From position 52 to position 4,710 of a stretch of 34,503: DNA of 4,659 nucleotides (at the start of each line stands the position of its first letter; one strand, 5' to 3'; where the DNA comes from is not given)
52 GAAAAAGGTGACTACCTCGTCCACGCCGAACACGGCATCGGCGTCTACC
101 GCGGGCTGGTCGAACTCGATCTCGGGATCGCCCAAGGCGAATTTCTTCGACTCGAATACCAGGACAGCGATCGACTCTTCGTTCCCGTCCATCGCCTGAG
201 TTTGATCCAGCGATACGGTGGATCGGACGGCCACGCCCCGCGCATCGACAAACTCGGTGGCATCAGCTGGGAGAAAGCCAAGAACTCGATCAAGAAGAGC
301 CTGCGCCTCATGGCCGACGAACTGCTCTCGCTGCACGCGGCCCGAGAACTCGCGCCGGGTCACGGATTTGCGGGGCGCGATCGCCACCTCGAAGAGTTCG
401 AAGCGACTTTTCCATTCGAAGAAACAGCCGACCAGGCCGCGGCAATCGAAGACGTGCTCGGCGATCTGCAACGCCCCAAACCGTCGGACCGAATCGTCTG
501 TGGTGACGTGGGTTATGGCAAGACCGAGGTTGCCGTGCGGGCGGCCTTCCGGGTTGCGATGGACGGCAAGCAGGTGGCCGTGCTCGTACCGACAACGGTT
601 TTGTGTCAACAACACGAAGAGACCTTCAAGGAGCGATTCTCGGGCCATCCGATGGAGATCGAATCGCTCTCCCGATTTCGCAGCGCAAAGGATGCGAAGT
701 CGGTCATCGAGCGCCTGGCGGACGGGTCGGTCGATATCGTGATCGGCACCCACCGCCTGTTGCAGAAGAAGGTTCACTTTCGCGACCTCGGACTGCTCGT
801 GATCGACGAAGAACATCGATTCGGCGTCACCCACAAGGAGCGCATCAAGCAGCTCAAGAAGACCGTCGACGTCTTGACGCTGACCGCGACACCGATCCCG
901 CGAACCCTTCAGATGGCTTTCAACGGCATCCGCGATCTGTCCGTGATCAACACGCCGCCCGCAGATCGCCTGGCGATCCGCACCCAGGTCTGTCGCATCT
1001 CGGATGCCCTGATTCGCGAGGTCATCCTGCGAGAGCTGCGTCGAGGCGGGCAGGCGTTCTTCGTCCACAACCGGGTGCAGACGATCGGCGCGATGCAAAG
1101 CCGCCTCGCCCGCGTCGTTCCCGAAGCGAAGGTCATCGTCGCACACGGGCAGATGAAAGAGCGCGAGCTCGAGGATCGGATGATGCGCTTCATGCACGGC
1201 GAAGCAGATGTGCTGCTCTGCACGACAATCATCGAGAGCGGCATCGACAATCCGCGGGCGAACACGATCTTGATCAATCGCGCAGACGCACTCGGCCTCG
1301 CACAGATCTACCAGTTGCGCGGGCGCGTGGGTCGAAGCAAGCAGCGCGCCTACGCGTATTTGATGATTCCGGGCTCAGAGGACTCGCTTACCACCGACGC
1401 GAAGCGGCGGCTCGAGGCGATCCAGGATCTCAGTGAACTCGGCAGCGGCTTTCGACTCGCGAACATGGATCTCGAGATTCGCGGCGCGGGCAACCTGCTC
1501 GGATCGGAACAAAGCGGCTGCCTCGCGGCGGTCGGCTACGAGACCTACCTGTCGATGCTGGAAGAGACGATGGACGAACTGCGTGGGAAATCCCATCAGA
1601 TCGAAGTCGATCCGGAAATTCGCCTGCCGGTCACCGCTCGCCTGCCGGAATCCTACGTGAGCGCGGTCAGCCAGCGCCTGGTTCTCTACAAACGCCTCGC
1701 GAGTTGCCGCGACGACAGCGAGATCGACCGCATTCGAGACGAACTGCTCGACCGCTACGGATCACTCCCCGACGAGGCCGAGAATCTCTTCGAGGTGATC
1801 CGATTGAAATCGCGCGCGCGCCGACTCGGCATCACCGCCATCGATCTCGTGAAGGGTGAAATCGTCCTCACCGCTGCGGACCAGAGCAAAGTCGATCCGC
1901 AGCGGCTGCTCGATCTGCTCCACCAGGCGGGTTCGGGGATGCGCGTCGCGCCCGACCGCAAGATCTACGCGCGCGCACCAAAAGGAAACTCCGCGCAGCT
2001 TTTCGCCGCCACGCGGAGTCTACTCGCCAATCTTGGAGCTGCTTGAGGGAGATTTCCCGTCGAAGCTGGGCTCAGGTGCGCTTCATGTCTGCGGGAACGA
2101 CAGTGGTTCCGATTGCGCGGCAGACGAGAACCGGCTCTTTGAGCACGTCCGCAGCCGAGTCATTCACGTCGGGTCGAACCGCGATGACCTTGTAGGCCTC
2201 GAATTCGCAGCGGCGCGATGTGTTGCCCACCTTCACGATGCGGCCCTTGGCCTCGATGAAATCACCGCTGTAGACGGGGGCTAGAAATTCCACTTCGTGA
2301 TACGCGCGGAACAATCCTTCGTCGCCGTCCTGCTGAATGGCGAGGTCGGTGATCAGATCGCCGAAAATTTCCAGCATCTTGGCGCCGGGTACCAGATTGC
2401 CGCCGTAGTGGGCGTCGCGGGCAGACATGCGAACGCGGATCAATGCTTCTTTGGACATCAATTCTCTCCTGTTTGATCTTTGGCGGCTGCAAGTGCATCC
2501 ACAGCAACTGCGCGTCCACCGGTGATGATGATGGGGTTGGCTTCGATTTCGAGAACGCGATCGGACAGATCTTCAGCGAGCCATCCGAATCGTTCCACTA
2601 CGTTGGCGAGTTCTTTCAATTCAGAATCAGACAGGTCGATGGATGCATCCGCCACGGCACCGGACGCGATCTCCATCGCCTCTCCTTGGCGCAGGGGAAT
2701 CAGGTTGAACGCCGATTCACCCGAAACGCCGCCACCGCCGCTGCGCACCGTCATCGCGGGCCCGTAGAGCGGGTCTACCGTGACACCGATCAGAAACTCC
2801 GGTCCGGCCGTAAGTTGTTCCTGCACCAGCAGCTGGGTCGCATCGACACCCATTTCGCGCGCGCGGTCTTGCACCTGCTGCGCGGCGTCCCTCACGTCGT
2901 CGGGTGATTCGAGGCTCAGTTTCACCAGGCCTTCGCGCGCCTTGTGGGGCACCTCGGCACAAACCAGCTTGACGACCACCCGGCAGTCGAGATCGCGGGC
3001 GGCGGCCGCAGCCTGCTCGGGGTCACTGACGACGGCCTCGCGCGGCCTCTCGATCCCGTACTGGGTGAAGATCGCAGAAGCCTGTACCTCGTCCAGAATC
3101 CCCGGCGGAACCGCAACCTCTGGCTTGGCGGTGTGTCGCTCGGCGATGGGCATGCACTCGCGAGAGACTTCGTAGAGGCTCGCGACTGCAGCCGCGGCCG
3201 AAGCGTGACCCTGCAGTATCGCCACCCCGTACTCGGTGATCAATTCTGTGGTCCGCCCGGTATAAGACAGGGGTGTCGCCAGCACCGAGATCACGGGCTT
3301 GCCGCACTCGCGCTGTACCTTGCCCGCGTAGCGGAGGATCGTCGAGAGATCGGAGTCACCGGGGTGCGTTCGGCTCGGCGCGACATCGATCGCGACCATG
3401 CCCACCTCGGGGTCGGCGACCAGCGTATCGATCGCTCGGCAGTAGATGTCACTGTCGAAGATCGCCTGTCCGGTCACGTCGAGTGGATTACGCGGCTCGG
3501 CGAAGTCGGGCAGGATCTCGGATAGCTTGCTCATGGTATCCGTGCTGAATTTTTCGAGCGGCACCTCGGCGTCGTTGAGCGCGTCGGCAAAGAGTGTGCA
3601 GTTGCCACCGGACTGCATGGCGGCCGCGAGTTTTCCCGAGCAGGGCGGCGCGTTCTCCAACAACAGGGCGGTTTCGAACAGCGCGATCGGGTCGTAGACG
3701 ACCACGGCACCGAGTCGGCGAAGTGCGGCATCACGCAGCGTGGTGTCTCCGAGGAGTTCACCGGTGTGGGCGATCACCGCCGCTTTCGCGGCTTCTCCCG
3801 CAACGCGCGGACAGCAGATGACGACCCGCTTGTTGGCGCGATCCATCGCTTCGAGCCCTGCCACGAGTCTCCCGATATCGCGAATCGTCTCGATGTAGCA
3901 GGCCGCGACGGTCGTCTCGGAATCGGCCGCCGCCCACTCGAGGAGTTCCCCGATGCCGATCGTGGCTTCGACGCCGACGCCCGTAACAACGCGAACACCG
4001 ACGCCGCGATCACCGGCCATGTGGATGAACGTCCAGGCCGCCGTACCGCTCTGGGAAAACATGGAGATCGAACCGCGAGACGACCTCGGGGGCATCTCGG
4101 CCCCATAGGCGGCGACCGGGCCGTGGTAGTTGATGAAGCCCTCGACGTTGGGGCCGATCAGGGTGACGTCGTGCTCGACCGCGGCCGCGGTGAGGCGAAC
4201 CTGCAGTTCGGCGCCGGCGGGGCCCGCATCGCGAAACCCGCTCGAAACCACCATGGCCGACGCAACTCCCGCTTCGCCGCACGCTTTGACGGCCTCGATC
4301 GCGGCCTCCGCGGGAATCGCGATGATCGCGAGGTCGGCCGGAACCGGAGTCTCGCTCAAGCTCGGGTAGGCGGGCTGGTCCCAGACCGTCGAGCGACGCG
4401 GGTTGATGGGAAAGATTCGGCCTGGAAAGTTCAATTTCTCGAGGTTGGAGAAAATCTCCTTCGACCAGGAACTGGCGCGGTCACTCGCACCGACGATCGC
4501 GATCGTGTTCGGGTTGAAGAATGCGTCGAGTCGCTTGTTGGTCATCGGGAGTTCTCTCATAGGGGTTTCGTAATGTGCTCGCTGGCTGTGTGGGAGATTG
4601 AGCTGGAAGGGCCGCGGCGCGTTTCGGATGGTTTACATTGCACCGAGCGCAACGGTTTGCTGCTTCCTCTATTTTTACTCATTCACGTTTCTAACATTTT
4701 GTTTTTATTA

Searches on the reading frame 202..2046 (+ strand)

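Call 6: search_protein_families(library=pfam, proteins=[window:202-2046:+], max_evalue=0.0001)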
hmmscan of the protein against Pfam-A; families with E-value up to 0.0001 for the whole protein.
window:202-2046:+ (614 aa): 5 families
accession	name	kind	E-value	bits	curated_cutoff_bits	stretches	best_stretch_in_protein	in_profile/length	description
PF03461.20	TRCF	-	5.7e-29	100.8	25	1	475-568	1-94/95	TRCF domain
PF00270.35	DEAD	-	1.7e-27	96.6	26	1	75-237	1-165/167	DEAD/DEAH box helicase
PF00271.37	Helicase_C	-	2.1e-18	67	23.5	1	274-379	9-109/110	Helicase conserved C-terminal domain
PF04851.21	ResIII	-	1.8e-14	54.4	22.5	1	76-231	6-162/164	Type III restriction enzyme, res subunit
PF00176.29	SNF2-rel_dom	-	4e-05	23.3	24.9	1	98-237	21-169/290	SNF2-related domain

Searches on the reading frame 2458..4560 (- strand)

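Call 6: search_protein_families(library=pfam, proteins=[window:2458-4560:-], max_evalue=0.0001)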
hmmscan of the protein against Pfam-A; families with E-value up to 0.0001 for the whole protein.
window:2458-4560:- (700 aa): 5 families
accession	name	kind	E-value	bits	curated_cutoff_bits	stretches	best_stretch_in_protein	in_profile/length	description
PF13549.11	ATP-grasp_5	-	1.6e-34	119.6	27.6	1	488-689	9-217/221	ATP-grasp domain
PF13607.11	Succ_CoA_lig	-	1.5e-28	99.7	27.4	1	162-300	1-137/138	Succinyl-CoA ligase like flavodoxin domain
PF13380.12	CoA_binding_2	-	8.2e-19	68.6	22.8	1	19-138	2-109/116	CoA binding domain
PF02629.25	CoA_binding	-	1.5e-09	38.9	22.3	1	17-108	3-97/97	CoA binding domain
PF08442.15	ATP-grasp_2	-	6e-08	33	29.5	1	489-616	2-134/202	ATP-grasp domain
